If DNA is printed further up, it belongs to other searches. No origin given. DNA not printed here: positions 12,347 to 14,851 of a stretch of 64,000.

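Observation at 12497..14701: Xylose-isomerase-like TIM barrel interrupted by a ~430-residue charged, Trp-rich insertion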

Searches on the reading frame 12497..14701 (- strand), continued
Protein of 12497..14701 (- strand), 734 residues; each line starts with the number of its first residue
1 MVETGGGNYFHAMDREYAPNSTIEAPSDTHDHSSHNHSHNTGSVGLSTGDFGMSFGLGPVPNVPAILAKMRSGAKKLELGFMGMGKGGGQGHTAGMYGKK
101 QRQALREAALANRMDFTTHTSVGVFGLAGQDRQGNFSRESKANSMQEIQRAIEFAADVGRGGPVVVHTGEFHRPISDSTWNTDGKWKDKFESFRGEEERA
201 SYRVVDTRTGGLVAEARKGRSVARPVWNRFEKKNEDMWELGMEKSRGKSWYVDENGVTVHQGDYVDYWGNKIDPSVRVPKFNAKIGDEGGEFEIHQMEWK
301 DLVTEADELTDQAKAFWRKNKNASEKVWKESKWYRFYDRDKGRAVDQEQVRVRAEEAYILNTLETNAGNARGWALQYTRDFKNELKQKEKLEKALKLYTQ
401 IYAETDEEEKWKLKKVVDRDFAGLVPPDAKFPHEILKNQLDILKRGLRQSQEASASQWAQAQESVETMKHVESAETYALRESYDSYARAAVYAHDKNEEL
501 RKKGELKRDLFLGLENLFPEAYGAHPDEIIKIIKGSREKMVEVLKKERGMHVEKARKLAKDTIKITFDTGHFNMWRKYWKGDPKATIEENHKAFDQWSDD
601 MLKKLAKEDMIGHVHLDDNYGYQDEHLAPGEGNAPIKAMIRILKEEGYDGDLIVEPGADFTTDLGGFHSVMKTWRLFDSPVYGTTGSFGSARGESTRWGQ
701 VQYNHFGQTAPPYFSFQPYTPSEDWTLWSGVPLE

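Call 39: list_cluster_members(proteins=[P0131, P0170, P0222, P0252, P0233, P0225, P0246, P0266, P0243, P0210])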
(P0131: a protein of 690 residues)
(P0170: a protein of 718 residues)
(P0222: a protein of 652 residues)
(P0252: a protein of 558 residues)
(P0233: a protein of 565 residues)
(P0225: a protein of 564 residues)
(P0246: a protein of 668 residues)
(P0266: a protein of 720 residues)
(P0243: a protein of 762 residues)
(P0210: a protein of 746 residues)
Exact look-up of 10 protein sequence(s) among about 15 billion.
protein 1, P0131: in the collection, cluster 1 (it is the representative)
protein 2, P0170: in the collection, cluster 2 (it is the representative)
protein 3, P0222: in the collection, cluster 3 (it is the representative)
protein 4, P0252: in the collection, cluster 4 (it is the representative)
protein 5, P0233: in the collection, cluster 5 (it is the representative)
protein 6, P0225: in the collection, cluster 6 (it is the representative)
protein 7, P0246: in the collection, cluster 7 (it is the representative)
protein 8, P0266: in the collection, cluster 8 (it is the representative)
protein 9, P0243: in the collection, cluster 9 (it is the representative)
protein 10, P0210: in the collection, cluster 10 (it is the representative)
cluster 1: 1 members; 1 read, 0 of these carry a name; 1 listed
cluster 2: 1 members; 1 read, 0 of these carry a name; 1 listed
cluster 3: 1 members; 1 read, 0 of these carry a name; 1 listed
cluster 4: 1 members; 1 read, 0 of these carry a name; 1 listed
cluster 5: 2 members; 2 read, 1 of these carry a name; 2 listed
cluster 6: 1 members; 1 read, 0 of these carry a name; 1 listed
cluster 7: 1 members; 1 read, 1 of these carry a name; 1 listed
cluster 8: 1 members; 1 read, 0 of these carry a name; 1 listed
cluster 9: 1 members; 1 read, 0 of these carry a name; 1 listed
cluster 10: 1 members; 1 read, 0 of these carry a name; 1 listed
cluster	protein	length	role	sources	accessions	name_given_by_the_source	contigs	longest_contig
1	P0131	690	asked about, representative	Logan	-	-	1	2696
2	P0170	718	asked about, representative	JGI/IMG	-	-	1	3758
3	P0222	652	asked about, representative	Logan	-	-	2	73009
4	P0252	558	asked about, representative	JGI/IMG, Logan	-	-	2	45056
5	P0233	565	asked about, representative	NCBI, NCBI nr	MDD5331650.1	MAG: TIM barrel protein [Candidatus Nanoarchaeia archaeon] | TIM barrel protein [Candidatus Nanoarchaeia archaeon]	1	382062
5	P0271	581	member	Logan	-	-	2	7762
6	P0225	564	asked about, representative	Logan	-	-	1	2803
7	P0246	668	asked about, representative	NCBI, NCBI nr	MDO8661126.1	MAG: hypothetical protein Q7K43_04505, partial [Candidatus Woesearchaeota archaeon] | hypothetical protein [Candidatus Woesearchaeota archaeon]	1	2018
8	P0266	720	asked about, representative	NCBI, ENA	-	-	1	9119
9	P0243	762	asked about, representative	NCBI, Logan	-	-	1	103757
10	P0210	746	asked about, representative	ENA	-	-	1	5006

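Call 56: find_encoding_contigs(protein=P0233, flank=7000, max_places=1)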
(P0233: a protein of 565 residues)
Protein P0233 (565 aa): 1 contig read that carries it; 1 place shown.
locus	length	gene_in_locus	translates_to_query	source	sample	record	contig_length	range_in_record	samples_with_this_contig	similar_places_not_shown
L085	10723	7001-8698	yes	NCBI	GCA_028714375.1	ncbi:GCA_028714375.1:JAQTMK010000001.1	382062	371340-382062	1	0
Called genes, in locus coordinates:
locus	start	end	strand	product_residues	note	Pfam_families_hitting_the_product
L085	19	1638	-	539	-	PF00749:tRNA-synt_1c, PF03950:tRNA-synt_1c_C, PF20974:tRNA-synt_1c_C2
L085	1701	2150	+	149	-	PF13636:Methyltranf_PUA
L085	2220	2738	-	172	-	-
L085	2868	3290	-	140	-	PF01252:Peptidase_A8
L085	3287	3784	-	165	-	-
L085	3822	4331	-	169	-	-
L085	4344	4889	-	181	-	-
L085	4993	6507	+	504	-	-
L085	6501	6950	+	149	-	-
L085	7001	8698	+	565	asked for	PF01261:AP_endonuc_2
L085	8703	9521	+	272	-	-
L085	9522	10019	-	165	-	-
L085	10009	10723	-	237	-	PF02896:PEP-utilizers_C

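Call 57: find_encoding_contigs(protein=P0243, flank=7000, max_places=1)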
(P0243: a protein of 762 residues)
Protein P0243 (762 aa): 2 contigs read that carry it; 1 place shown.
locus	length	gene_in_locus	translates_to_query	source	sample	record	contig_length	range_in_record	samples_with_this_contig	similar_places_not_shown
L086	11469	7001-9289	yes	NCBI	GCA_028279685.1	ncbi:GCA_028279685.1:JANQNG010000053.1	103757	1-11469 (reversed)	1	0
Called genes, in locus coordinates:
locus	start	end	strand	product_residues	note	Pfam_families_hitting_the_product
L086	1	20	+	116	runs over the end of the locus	-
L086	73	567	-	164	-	-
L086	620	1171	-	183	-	PF00561:Abhydrolase_1 (weak), PF06821:Ser_hydrolase, PF12697:Abhydrolase_6 (weak), PF12146:Hydrolase_4 (faint)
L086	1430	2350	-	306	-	PF04471:Mrr_cat, PF22722:NA-iREase1 (weak)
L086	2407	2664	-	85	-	-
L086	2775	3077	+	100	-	PF13240:Zn_Ribbon_1 (weak), PF05154:TM2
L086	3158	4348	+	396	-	-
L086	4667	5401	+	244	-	PF01925:TauE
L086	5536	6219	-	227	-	-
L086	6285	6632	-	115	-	PF01918:Alba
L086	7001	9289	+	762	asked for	PF01261:AP_endonuc_2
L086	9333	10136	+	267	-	PF18765:Polbeta, PF01909:NTP_transf_2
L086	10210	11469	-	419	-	?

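Call 71: search_protein_families(library=pfam, alignment_id=A2, max_evalue=1)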
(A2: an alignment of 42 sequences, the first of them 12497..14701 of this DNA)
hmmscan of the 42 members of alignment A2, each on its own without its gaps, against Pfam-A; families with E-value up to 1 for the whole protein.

A. member 1, window:12497-14701:- (734 aa): 1 family
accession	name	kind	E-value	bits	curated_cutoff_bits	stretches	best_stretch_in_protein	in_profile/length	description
PF01261.30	AP_endonuc_2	-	2.1e-18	67.4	31.1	2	555-656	145-229/249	Xylose isomerase-like TIM barrel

B. families by the number of members that match (of 42 scanned): 66 families (the first 25 are shown)
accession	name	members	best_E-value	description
PF01261.30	AP_endonuc_2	42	5.8e-22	Xylose isomerase-like TIM barrel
PF21382.2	IntS9_C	2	0.02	Integrator IntS9, C-terminal domain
PF06194.16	Phage_Orf51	2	0.038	Phage Conserved Open Reading Frame 51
PF14703.12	PHM7_cyt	2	0.16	Cytosolic domain of 10TM putative phosphate transporter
PF00108.29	Thiolase_N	1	5.4e-07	Thiolase, N-terminal domain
PF23206.1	PCDH15_12th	1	0.00047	PCDH15-like domain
PF05340.17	DUF740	1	0.002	Protein of unknown function (DUF740)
PF09385.16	HisK_N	1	0.0023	Histidine kinase N terminal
PF11072.13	DUF2859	1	0.0062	Protein of unknown function (DUF2859)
PF07544.18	Med9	1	0.012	RNA polymerase II transcription mediator complex subunit 9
PF09452.15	Mvb12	1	0.014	ESCRT-I subunit Mvb12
PF02403.27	Seryl_tRNA_N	1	0.016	Seryl-tRNA synthetase N-terminal domain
PF13643.11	DUF4145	1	0.02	Domain of unknown function (DUF4145)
PF10802.14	DUF2540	1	0.02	Protein of unknown function (DUF2540)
PF04041.19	Glyco_hydro_130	1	0.022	beta-1,4-mannooligosaccharide phosphorylase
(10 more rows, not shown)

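Call 82: find_encoding_contigs(protein=P0222, flank=6000, max_places=1)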
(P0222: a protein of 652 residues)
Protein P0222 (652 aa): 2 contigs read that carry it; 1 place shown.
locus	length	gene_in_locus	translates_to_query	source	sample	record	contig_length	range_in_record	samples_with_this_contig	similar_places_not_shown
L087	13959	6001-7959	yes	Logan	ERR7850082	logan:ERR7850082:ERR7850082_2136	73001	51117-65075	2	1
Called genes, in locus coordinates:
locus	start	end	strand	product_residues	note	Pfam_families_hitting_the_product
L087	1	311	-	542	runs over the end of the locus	PF00749:tRNA-synt_1c, PF03950:tRNA-synt_1c_C, PF20974:tRNA-synt_1c_C2 (weak)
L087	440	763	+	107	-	-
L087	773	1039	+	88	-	-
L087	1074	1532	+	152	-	PF13636:Methyltranf_PUA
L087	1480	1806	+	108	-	-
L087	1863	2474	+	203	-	PF01209:Ubie_methyltran, PF05724:TPMT, PF13489:Methyltransf_23, PF03848:TehB, PF13847:Methyltransf_31, PF13649:Methyltransf_25, PF08241:Methyltransf_11, PF08242:Methyltransf_12, +2 more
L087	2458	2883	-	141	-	PF01252:Peptidase_A8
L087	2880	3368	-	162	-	-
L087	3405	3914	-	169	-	-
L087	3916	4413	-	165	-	-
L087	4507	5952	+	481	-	-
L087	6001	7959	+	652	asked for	PF01261:AP_endonuc_2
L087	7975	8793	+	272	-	PF01909:NTP_transf_2 (faint)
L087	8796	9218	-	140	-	-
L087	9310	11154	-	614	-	PF01326:PPDK_N, PF02896:PEP-utilizers_C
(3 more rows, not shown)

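Call 83: find_encoding_contigs(protein=P0252, flank=6000, max_places=1)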
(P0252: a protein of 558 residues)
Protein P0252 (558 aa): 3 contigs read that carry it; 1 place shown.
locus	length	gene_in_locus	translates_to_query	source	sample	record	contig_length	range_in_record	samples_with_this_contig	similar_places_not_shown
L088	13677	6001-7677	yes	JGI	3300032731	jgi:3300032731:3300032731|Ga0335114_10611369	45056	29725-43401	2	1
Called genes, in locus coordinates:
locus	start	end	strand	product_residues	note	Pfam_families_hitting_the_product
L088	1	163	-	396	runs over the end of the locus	PF01926:MMR_HSR1, PF08438:YGR210-like_G4, PF02824:TGS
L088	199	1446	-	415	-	-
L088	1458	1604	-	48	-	-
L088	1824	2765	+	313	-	PF01636:APH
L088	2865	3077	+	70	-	-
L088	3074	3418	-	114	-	PF10049:DUF2283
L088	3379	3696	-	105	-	-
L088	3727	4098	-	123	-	PF01252:Peptidase_A8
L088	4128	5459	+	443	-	-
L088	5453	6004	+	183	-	-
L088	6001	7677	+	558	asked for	PF01261:AP_endonuc_2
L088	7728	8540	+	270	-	PF18765:Polbeta (faint), PF01909:NTP_transf_2 (weak)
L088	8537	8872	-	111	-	-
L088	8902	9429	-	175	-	-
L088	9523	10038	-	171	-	-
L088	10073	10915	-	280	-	PF02498:Bro-N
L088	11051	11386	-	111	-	-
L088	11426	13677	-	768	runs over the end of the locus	PF01326:PPDK_N, PF00391:PEP-utilizers, PF02896:PEP-utilizers_C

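Call 86: search_protein_families(library=pfam, proteins=[L086:9333-10136:+, L088:7728-8540:+, L085:8703-9521:+, L088:5453-6004:+, L085:6501-6950:+], max_evalue=0.1)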
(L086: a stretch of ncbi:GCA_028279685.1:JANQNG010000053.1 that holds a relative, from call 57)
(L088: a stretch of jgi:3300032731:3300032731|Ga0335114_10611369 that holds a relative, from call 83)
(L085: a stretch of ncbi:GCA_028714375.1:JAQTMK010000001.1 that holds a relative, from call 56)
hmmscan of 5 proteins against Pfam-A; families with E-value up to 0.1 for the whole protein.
L086:9333-10136:+ (267 aa): 3 families
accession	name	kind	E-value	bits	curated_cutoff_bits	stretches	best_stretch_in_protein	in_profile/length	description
PF01909.29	NTP_transf_2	-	1.5e-08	35.4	21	1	32-122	4-88/93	Nucleotidyltransferase domain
PF18765.7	Polbeta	-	1.5e-07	31.9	26.9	1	39-128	12-88/93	Polymerase beta, Nucleotidyltransferase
PF22600.2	MTPAP-like_central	-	0.0006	20.4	27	1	32-98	32-89/139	Poly(A) RNA polymerase, mitochondrial-like, central palm domain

L088:7728-8540:+ (270 aa): 2 families
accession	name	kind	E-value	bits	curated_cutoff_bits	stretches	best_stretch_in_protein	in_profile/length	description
PF18765.7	Polbeta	-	1.3e-05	25.7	26.9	1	39-111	13-84/93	Polymerase beta, Nucleotidyltransferase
PF01909.29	NTP_transf_2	-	2.1e-05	25.3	21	1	33-108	9-83/93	Nucleotidyltransferase domain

L085:8703-9521:+ (272 aa): 2 families
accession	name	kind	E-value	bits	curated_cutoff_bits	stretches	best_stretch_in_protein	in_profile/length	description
PF01909.29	NTP_transf_2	-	5.9e-05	23.8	21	1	25-124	2-88/93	Nucleotidyltransferase domain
PF18765.7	Polbeta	-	0.0014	19.2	26.9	1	38-92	12-70/93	Polymerase beta, Nucleotidyltransferase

L088:5453-6004:+ (183 aa): 0 families

L085:6501-6950:+ (149 aa): 2 families
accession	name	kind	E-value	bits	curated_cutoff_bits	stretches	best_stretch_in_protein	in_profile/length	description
PF00558.24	Vpu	-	0.074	13.3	24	0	7-47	32-72/81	Vpu protein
PF06050.19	HGD-D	-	0.094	12.7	28.4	0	21-52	106-137/342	2-hydroxyglutaryl-CoA dehydratase, D-component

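Call 87: search_solved_structures(query=L086:9333-10136:+, max_evalue=1)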
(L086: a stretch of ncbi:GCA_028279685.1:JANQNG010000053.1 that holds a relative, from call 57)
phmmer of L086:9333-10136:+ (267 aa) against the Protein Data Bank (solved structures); distinct sequences matched with E-value up to 1: 3.
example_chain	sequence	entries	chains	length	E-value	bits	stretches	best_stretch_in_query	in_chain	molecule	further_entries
9xbd_E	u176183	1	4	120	0.0051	19.7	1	40-127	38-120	Nucleotidyltransferase domain-containing protein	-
9dbh_A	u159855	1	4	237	0.092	15.6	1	39-69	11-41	HalB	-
9dbj_A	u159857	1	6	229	0.11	15.4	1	40-69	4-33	HalB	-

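Call 98: search_protein_families(library=padloc, proteins=[window:12497-14701:-, L086:9333-10136:+], max_evalue=0.01)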
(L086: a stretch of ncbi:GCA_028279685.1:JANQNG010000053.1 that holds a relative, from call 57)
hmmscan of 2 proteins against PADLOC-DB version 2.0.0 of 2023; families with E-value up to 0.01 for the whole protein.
window:12497-14701:- (734 aa): 0 families

L086:9333-10136:+ (267 aa): 11 families
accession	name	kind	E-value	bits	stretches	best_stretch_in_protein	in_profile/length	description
PDLC04903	PDC-S09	-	8.4e-14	49.8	1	20-127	6-108/108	-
PDLC04907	PDC-S09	-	1e-07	30.1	1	17-76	6-63/114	-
PDLC04368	PDC-M05A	-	1.3e-07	29.6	1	17-121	85-181/201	-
PDLC04369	PDC-M05A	-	2.9e-07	28.3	1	34-122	97-178/201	-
PDLC04906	PDC-S09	-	3.7e-06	25.2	1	37-68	21-52/98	-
PDLC04902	PDC-S09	-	4.2e-06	25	1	39-67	20-48/97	-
PDLC04904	PDC-S09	-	1.8e-05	22.9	1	38-68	23-53/104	-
PDLC04905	PDC-S09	-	0.00021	19.6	1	39-70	20-52/101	-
PDLC04372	PDC-M05A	-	0.00052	18.3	1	29-121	65-150/167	-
PDLC04778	PDC-M70A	-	0.0024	15.3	1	31-70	38-77/355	-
PDLC00769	Cyclase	-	0.0041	14.6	1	25-75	28-81/261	oligonucleotide-cyclase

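Call 99: search_protein_families(library=phrogs, proteins=[window:12497-14701:-], max_evalue=0.01)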
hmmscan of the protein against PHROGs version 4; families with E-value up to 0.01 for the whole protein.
window:12497-14701:- (734 aa): 0 families
